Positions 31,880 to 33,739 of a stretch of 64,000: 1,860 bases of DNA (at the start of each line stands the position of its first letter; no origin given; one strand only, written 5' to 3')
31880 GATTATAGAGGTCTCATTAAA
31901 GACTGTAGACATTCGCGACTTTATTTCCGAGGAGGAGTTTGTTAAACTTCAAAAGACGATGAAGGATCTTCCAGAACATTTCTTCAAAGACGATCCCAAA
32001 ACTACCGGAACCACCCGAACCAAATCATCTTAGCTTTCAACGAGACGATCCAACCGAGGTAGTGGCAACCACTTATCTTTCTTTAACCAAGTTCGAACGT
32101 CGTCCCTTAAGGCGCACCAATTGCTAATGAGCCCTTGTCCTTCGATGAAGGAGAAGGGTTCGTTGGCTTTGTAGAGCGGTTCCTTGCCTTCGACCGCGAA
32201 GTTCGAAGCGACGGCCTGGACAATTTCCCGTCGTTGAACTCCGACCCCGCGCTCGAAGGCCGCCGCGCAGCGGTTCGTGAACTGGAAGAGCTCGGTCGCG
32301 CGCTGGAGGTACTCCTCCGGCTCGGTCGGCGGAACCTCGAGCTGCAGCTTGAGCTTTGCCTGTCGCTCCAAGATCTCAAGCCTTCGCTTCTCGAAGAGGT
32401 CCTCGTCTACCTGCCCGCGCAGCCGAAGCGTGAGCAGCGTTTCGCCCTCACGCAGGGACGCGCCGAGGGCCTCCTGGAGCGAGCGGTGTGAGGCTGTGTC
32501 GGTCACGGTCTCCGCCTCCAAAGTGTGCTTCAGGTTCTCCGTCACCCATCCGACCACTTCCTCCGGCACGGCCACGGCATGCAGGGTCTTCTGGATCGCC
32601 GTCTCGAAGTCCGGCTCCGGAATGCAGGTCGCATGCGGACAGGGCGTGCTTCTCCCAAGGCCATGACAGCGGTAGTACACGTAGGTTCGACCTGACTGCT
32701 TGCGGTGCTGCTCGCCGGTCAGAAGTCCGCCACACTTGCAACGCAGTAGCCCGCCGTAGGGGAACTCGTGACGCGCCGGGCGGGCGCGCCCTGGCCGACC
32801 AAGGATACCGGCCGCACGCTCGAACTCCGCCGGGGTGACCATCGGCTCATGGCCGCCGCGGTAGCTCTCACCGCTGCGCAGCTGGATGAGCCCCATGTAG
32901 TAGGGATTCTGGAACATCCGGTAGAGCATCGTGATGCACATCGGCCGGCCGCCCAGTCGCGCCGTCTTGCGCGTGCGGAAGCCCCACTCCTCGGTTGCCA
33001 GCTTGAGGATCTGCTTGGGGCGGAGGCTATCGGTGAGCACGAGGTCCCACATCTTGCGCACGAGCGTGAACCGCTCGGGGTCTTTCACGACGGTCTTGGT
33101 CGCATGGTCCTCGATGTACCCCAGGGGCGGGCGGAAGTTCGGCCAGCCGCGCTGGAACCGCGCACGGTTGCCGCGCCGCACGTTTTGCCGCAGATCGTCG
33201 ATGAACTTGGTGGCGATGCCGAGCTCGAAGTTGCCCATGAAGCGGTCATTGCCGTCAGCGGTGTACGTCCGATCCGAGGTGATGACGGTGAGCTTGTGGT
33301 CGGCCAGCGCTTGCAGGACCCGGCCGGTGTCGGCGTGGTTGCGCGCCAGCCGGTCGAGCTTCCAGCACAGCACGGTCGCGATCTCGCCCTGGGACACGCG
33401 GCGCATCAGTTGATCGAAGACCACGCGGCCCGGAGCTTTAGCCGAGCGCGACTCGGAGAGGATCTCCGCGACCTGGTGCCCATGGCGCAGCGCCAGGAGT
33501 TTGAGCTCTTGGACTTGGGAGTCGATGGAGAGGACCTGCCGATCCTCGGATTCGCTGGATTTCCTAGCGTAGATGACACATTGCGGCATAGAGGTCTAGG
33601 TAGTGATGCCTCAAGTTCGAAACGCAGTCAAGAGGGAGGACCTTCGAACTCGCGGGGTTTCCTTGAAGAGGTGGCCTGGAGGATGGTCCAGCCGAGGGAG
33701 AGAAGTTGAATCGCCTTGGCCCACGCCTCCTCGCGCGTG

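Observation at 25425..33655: Five copies of a serine-recombinase 3' end (TTCGAA core) bracket defence cargo like cassettes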

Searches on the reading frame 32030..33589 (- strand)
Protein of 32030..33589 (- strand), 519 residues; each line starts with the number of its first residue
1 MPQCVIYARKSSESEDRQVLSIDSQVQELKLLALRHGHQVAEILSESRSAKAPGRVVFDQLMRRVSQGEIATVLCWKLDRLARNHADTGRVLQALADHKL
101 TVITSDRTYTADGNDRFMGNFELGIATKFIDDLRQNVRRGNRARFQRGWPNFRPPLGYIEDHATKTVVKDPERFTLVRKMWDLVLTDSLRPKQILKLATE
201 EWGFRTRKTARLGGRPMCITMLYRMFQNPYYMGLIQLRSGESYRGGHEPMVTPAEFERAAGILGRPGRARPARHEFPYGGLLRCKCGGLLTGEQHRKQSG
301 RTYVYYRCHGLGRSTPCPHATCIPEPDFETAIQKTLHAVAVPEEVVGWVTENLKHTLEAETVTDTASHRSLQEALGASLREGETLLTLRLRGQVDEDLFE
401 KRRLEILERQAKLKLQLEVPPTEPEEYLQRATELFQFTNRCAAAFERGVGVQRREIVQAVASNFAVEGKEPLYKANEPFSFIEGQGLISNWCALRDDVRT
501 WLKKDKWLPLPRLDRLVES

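Call 9: search_protein_families(library=pfam, proteins=[window:32030-33589:-], max_evalue=0.01)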
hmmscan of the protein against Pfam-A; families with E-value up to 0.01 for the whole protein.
window:32030-33589:- (519 aa): 3 families
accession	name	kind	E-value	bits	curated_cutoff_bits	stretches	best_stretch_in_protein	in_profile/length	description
PF00239.26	Resolvase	-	2.6e-20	73.4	23.3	1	5-148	2-143/145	Resolvase, N terminal domain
PF13408.12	Zn_ribbon_recom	-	2.4e-06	28.2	25.3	1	279-335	3-56/58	Recombinase zinc beta ribbon domain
PF07508.19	Recombinase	-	0.0012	19.5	21.1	1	174-263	4-99/102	Recombinase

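Call 16: find_encoding_contigs(protein=window:32030-33589:-, flank=10000, max_places=6)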
Protein window:32030-33589:- (519 aa): 1 contig read that carries it; 1 place shown.
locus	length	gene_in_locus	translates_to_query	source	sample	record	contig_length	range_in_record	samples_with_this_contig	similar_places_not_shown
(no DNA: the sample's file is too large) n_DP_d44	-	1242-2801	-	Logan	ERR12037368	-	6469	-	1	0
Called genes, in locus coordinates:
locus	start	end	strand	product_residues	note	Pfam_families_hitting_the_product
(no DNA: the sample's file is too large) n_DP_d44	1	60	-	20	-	?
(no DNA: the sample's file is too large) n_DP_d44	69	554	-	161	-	-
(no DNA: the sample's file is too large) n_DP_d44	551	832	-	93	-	PF13560:HTH_31, PF01381:HTH_3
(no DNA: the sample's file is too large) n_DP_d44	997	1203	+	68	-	-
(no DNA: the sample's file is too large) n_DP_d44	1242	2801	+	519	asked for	PF00239:Resolvase, PF13408:Zn_ribbon_recom (weak)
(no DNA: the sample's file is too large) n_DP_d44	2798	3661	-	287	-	-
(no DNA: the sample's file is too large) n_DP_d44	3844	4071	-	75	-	-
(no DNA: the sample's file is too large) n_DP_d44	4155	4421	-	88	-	-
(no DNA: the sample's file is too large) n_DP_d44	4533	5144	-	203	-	-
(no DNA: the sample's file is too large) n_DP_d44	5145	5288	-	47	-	-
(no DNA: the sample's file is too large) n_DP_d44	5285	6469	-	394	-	?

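Call 17: find_related_loci(query=window:32030-33589:-, collection=genome_contigs, flank=10000)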
Query window:32030-33589:- (519 aa) in genome_contigs; peptide patterns used: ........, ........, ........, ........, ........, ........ (x = any residue, [..] = any of these).
18 stretches matched a pattern; 2 encode a relative of the query (tblastn E <= 1e-3); 2 distinct loci.
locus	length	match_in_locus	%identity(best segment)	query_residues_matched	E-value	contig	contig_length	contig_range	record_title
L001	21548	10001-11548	52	1-514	8e-174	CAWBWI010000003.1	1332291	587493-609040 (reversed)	MAG: Candidatus Eisenbacteria bacterium isolate MFD09730.bin.2.41 genome assembly, contig: contig_1763, whole genome sho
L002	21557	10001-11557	49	1-517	1e-169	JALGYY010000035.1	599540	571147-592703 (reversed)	MAG: bacterium isolate LQ108M_Bin_12 LQ108M_Bin_12_scaffold_2, whole genome shotgun sequence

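Call 23: find_homologous_proteins(query=window:32030-33589:-, max_evalue=1e-20)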
Query window:32030-33589:- (519 aa): 2146 proteins with E <= 1e-20 among 8000 candidates; the best 120 are listed.
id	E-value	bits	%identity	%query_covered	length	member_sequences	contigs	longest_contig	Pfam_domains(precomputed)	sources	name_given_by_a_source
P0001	0.0e+0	1153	96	99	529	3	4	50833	PF00239.27,PF13408.13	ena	-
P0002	4.0e-262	888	75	99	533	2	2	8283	PF00239.27,PF13408.13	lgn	-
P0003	3.5e-260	882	75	100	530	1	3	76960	PF00239.27,PF13408.13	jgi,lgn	jgi:DNA invertase Pin-like site-specific DNA recombinase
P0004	2.9e-259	879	75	99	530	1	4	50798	PF07508.20,PF00239.27,PF13408.13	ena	-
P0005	1.8e-209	715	62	99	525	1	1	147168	PF07508.20,PF00239.27,PF13408.13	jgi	jgi:site-specific DNA recombinase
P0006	1.7e-201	688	59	99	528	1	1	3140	PF00239.27,PF13408.13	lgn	-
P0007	2.6e-200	684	59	97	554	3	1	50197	PF00239.27,PF13408.13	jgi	jgi:DNA invertase Pin-like site-specific DNA recombinase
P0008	6.5e-197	673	60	97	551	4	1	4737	PF07508.20,PF00239.27,PF13408.13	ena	-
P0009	7.5e-196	670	59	99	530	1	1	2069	PF07508.20,PF00239.27,PF13408.13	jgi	jgi:DNA invertase Pin-like site-specific DNA recombinase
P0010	1.5e-195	669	58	97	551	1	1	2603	PF00239.27,PF13408.13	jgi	jgi:site-specific DNA recombinase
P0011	5.2e-195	667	60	95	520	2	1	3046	PF07508.20,PF00239.27,PF13408.13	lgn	-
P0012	9.7e-195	666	58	97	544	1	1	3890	PF07508.20,PF00239.27,PF13408.13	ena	-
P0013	4.5e-194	664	59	99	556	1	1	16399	PF07508.20,PF00239.27,PF13408.13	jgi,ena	-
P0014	6.5e-194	663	58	99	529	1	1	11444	PF07508.20,PF00239.27,PF13408.13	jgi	jgi:DNA invertase Pin-like site-specific DNA recombinase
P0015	3.4e-193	661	59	97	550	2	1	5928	PF00239.27,PF13408.13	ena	-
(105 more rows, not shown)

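Call 24: find_encoding_contigs(protein=P0001, flank=10000, max_places=4)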
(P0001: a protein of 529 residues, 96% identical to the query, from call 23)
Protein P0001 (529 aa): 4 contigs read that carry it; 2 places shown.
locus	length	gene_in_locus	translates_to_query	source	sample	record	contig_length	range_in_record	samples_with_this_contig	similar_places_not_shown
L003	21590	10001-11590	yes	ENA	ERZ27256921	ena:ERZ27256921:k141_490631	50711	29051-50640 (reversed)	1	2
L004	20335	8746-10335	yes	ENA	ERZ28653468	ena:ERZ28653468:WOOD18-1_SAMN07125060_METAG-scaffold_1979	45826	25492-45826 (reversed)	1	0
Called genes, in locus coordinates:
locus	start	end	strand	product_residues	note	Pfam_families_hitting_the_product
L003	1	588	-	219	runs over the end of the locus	?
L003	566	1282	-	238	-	-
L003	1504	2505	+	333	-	-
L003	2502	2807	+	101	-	PF12643:MazG-like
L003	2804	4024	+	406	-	-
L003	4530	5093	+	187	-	PF13207:AAA_17 (weak)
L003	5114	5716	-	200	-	PF13811:DUF4186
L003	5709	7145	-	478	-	PF01381:HTH_3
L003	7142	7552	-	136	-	PF22014:DUF6932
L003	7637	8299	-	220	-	PF02075:RuvC (faint)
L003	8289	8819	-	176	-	-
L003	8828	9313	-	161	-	-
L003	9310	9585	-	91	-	PF01381:HTH_3, PF13560:HTH_31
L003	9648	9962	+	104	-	-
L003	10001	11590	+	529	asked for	PF00239:Resolvase, PF13408:Zn_ribbon_recom (weak)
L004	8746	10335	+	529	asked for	PF00239:Resolvase, PF13408:Zn_ribbon_recom (weak)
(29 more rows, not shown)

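Call 25: find_encoding_contigs(protein=P0003, flank=10000, max_places=3)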
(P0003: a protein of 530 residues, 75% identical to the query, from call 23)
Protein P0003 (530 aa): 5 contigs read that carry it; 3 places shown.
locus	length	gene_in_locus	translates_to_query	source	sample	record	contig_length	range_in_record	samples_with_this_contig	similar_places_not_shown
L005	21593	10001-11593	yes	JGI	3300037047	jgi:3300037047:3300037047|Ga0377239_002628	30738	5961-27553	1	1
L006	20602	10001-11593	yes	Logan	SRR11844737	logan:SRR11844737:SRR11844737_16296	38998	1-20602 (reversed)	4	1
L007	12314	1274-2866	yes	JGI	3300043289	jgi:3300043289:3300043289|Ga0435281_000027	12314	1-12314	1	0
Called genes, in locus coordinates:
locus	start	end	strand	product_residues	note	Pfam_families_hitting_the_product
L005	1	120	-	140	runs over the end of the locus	PF04002:RadC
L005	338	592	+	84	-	-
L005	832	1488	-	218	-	PF12705:PDDEXK_1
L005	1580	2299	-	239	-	-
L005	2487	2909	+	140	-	-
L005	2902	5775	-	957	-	PF00561:Abhydrolase_1, PF02089:Palm_thioest, PF07819:PGAP1, PF12697:Abhydrolase_6 (weak), PF24096:DUF7379 (weak)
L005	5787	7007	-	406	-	PF03781:FGE-sulfatase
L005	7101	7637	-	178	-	PF02075:RuvC (weak)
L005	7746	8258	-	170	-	PF02075:RuvC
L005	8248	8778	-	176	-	-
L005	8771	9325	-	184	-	-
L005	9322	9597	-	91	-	PF13560:HTH_31, PF01381:HTH_3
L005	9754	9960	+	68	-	-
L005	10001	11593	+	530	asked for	PF00239:Resolvase, PF13408:Zn_ribbon_recom (weak)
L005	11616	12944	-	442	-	-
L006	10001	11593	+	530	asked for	PF00239:Resolvase, PF13408:Zn_ribbon_recom (weak)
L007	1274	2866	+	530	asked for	PF00239:Resolvase, PF13408:Zn_ribbon_recom (weak)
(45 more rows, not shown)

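Call 26: find_encoding_contigs(protein=P0004, flank=10000, max_places=4)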
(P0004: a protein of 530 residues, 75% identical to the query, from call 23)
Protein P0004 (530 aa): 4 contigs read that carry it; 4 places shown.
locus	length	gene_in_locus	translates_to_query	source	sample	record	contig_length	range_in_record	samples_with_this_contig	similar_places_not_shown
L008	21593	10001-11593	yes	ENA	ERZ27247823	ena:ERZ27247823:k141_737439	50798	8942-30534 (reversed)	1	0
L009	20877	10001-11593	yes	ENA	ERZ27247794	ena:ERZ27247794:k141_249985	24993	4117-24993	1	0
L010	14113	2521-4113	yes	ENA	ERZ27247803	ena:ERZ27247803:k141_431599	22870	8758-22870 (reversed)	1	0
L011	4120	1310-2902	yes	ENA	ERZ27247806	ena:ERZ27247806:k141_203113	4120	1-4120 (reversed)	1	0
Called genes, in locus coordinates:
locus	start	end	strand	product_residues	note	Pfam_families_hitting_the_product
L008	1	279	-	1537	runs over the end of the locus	PF13860:FlgD_ig (weak)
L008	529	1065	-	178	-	-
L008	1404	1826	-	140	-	PF04002:RadC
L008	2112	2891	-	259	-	PF12705:PDDEXK_1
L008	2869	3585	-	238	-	-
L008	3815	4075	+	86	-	-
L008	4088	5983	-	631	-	-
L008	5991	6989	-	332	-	PF01734:Patatin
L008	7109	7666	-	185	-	PF02075:RuvC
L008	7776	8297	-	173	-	PF02075:RuvC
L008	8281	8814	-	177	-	-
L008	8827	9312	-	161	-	-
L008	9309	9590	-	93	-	PF15731:MqsA_antitoxin (weak), PF13560:HTH_31, PF01381:HTH_3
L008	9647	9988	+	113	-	-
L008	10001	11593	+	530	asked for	PF00239:Resolvase, PF07508:Recombinase, PF13408:Zn_ribbon_recom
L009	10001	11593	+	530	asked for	PF00239:Resolvase, PF07508:Recombinase, PF13408:Zn_ribbon_recom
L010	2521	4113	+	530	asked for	PF00239:Resolvase, PF07508:Recombinase, PF13408:Zn_ribbon_recom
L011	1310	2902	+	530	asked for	PF00239:Resolvase, PF07508:Recombinase, PF13408:Zn_ribbon_recom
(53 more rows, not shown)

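Call 34: find_related_loci(query=A1, collection=metagenome_contigs, flank=10000)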
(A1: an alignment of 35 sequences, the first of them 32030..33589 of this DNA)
Query A1 (519 aa) in metagenome_contigs; peptide patterns used: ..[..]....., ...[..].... (x = any residue, [..] = any of these).
600 stretches matched a pattern (row limit reached: there are more); 563 encode a relative of the query (tblastn E <= 1e-3); the best 80 are kept; 80 distinct loci.
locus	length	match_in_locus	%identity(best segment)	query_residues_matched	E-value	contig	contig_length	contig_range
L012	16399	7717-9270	59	1-513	0e+0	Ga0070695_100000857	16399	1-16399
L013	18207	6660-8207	58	2-516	0e+0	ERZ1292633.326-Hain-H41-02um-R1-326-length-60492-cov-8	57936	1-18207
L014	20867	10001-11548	58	2-516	0e+0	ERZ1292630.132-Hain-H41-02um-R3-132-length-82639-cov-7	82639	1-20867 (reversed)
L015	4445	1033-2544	56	1-502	0e+0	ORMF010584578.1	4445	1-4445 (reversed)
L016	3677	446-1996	54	1-516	0e+0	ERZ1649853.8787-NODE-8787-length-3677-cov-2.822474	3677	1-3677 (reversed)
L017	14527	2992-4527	52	1-509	3e-176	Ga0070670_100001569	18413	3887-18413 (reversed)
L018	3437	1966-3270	61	1-434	0e+0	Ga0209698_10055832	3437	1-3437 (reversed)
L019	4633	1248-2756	51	1-502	5e-171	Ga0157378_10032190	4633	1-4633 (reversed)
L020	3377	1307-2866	48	1-519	5e-169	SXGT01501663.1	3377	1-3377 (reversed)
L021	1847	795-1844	64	1-349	7e-157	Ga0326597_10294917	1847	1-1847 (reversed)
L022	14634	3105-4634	45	1-514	8e-139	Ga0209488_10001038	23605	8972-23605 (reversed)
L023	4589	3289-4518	51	91-499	1e-137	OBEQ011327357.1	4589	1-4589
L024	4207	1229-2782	45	1-519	1e-137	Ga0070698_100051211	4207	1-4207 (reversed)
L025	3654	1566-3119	43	1-516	2e-138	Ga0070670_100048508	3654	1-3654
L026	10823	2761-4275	46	1-503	2e-132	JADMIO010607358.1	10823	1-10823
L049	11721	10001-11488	37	5-496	1e-108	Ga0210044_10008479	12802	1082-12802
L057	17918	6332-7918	36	1-501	3e-103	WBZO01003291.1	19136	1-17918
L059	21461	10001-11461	37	1-489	3e-102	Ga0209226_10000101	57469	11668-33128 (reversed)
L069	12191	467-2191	35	1-508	1e-100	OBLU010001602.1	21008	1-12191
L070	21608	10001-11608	39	1-509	3e-119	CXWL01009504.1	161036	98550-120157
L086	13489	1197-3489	36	1-483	8e-96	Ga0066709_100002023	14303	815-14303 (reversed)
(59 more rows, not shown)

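Call 50: search_protein_families(library=pfam, proteins=[L057:8439-9824:+, L057:9839-10774:-, L059:11717-14071:-, L069:2471-2860:-, L069:3045-3560:-, L086:4269-6014:-, L070:12364-13779:-, L070:13789-14598:-, L001:12618-13373:+, L001:13820-17602:+], max_evalue=0.001)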
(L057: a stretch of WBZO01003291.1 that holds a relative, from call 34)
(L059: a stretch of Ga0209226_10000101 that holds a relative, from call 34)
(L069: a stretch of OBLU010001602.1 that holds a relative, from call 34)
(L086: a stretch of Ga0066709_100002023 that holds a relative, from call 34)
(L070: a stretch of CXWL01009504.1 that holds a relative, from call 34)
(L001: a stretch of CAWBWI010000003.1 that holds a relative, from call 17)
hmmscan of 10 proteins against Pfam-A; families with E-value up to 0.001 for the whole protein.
L057:8439-9824:+ (461 aa): 1 family
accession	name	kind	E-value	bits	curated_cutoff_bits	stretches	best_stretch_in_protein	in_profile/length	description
PF08843.17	AbiEii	-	4.2e-20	73.1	22.5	1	30-216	2-181/238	Nucleotidyl transferase AbiEii toxin, Type IV TA system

L057:9839-10774:- (311 aa): 0 families

L059:11717-14071:- (784 aa): 1 family
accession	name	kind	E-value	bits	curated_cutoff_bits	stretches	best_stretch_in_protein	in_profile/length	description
PF13884.11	Peptidase_S74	-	6.1e-17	62.1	22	1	675-735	1-58/58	Chaperone of endosialidase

L069:2471-2860:- (129 aa): 0 families

L069:3045-3560:- (171 aa): 1 family
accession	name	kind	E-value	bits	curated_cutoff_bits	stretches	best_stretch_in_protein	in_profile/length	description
PF01936.24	NYN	-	1.6e-13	51.8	24.2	1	11-143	5-132/145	NYN domain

L086:4269-6014:- (581 aa): 2 families
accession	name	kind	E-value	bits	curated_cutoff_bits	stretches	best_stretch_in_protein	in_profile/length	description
PF13589.12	HATPase_c_3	-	2.5e-21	76.6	25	1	92-206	5-122/137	Histidine kinase-, DNA gyrase B-, and HSP90-like ATPase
PF02518.31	HATPase_c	-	2.8e-05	25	26.4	1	93-171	9-82/111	Histidine kinase-, DNA gyrase B-, and HSP90-like ATPase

L070:12364-13779:- (471 aa): 2 families
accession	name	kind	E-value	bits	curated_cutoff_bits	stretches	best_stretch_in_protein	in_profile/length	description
PF08843.17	AbiEii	-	2.3e-36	126.4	22.5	1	36-263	7-235/238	Nucleotidyl transferase AbiEii toxin, Type IV TA system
PF13280.12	WYL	-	1.4e-05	25.4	21.8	1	312-373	3-69/70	WYL domain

L070:13789-14598:- (269 aa): 1 family
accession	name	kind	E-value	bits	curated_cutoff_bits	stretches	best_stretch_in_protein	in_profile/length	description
PF13338.12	AbiEi_4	-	1.7e-05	25.3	25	1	22-65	8-46/49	Transcriptional regulator, AbiEi antitoxin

L001:12618-13373:+ (251 aa): 2 families
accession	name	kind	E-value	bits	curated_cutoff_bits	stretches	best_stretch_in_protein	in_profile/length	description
PF00717.28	Peptidase_S24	-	2.3e-22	79.3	23.3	1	89-202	1-113/116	Peptidase S24-like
PF01726.22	LexA_DNA_bind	-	3.9e-10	39.8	23.7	1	6-65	3-62/65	LexA DNA binding domain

L001:13820-17602:+ (1260 aa): 16 families
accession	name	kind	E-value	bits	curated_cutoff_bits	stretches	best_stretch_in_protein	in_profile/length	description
PF20698.3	PIN-TPR-GreABC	-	3.5e-22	79.6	27.8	1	965-1097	2-135/138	PIN domain associated with the TPR-GreAB-C-PIN system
PF14559.12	TPR_19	-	4.2e-22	78.7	25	2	530-586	2-60/68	Tetratricopeptide repeat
PF12895.13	ANAPC3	-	1.8e-12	47.8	27.2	0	284-350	12-81/82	Anaphase-promoting complex, cyclosome, subunit 3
PF13428.12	TPR_14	-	2.5e-11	43.5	23.5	0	662-696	8-42/44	Tetratricopeptide repeat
PF07719.23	TPR_2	-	4.6e-08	33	27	0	328-353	4-29/34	Tetratricopeptide repeat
PF13432.12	TPR_16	-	3.7e-07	30.9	32.7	0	268-320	4-56/65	Tetratricopeptide repeat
PF21545.3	T7SS_EccA1_N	-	2.3e-06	27.5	27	0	295-402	98-214/272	T7SS, ESX-1 secretion system protein EccA1, N-terminal domain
PF01272.25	GreA_GreB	-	1e-05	25.8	26.9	1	782-852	5-76/77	Transcription elongation factor, GreA/GreB, C-term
PF13176.12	TPR_7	-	1.6e-05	25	27.9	0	594-612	5-23/36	Tetratricopeptide repeat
PF13431.12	TPR_17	-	4.1e-05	24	24.4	0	680-710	4-34/34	Tetratricopeptide repeat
PF13174.12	TPR_6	-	4.8e-05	24.2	26.3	0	525-545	6-26/33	Tetratricopeptide repeat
PF00515.34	TPR_1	-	6.9e-05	22.9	27.8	0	330-353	6-29/34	Tetratricopeptide repeat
PF13181.12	TPR_8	-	9.3e-05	22.7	25.7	0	662-688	8-34/34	Tetratricopeptide repeat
PF13424.12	TPR_12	-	0.00013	22.5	30.1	0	536-583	27-76/77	Tetratricopeptide repeat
PF23914.1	TPR_CcmH_CycH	-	0.00022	21.5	42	0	544-616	42-115/158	Cytochrome c-type biogenesis protein H TPR domain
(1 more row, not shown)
